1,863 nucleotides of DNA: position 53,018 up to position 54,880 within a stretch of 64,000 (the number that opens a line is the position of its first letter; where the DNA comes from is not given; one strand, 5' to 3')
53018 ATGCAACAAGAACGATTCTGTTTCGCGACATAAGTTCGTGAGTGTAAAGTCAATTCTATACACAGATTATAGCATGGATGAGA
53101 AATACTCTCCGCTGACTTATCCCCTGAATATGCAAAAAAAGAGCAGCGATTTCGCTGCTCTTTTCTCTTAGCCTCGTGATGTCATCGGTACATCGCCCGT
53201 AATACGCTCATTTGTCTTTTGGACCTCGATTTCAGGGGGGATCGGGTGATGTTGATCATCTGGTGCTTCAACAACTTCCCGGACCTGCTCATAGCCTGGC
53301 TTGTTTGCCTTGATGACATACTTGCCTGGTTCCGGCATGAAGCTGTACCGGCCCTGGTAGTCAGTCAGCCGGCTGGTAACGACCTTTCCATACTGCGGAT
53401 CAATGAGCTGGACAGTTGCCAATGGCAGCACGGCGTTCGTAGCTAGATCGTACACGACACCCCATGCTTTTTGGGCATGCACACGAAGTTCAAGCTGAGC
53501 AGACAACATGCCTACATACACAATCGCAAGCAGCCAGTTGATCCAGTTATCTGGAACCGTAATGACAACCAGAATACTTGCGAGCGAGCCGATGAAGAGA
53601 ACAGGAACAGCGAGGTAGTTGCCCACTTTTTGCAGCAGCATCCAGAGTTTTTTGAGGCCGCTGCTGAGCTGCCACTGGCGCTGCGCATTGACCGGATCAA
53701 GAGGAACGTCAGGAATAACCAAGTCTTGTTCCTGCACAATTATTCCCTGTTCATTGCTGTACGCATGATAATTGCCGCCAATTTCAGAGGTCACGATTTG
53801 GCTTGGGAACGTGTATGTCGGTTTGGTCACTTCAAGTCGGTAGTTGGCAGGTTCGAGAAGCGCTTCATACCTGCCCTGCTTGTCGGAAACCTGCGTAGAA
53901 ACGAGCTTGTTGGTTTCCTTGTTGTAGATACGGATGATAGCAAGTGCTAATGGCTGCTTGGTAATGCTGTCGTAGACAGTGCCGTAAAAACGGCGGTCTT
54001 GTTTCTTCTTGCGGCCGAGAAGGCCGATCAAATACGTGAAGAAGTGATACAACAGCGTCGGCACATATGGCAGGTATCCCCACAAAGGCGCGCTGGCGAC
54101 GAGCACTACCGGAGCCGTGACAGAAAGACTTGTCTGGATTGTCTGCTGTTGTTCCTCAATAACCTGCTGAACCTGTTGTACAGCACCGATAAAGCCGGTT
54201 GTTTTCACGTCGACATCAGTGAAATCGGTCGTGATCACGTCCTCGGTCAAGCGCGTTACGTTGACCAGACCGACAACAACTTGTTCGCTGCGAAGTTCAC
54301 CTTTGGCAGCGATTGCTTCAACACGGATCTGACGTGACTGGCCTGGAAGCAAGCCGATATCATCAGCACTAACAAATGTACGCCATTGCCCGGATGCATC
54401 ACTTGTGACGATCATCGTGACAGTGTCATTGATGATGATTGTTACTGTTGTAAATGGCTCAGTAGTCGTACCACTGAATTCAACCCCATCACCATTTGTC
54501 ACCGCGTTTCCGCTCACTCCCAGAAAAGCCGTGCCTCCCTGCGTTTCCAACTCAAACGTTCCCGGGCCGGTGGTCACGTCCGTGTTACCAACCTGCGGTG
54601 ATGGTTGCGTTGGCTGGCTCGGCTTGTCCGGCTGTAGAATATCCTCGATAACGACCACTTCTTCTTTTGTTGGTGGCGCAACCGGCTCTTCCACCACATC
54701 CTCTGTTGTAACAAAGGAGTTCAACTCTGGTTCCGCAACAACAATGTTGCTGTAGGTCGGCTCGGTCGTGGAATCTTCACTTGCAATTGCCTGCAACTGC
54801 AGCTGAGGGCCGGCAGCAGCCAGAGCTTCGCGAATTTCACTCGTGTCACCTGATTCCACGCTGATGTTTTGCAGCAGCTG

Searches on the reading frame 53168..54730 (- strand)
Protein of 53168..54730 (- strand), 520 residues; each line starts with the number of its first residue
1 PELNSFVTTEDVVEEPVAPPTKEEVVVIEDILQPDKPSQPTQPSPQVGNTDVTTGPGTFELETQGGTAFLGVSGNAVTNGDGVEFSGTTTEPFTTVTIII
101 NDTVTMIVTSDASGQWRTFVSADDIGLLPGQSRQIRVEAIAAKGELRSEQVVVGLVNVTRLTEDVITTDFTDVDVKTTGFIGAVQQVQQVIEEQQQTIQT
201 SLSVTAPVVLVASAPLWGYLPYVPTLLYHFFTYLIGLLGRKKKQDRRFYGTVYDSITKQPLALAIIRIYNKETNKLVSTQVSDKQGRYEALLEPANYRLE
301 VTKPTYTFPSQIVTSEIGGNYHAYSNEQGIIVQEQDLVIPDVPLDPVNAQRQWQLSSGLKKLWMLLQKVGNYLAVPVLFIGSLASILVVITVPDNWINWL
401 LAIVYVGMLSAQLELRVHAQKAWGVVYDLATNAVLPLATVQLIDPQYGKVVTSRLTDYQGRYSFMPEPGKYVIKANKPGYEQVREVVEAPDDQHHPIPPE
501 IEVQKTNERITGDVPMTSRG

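Call 10: search_protein_families(library=pfam, proteins=[window:53168-54730:-], max_evalue=1)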
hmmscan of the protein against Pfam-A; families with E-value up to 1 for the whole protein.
window:53168-54730:- (520 aa): 9 families
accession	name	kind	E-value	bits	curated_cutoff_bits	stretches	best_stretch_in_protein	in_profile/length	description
PF13620.12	CarboxypepD_reg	-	6.6e-19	68.5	32.3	2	424-493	4-73/82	Carboxypeptidase regulatory-like domain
PF13715.12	CarbopepD_reg_2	-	2.5e-09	37.5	32.2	2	424-495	3-70/88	CarboxypepD_reg-like domain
PF17210.9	SdrD_B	-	2.6e-07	31.3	29.7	2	439-480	28-69/112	SdrD B-like domain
PF11974.14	bMG3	-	7.5e-05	23.1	34.9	1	419-467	12-59/103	Bacterial alpha-2-macroglobulin MG3 domain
PF17802.7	SpaA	-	0.00061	20.3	23.1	1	254-303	9-60/91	Prealbumin-like fold domain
PF23194.1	NOMO_5th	-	0.0029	18.4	27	0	266-302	21-57/89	NOMO fifth transthyretin-like domain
PF22902.2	NOMO1-like_9th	-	0.011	16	27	0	449-480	27-60/75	BOS complex subunit NOMO1-like, beta sandwich domain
PF08308.17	PEGA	-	0.035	14.5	20.8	0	467-492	33-58/71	PEGA domain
PF18539.7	DUF5625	-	0.073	13.8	26.9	0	243-278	41-76/131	Domain of unknown function (DUF5625)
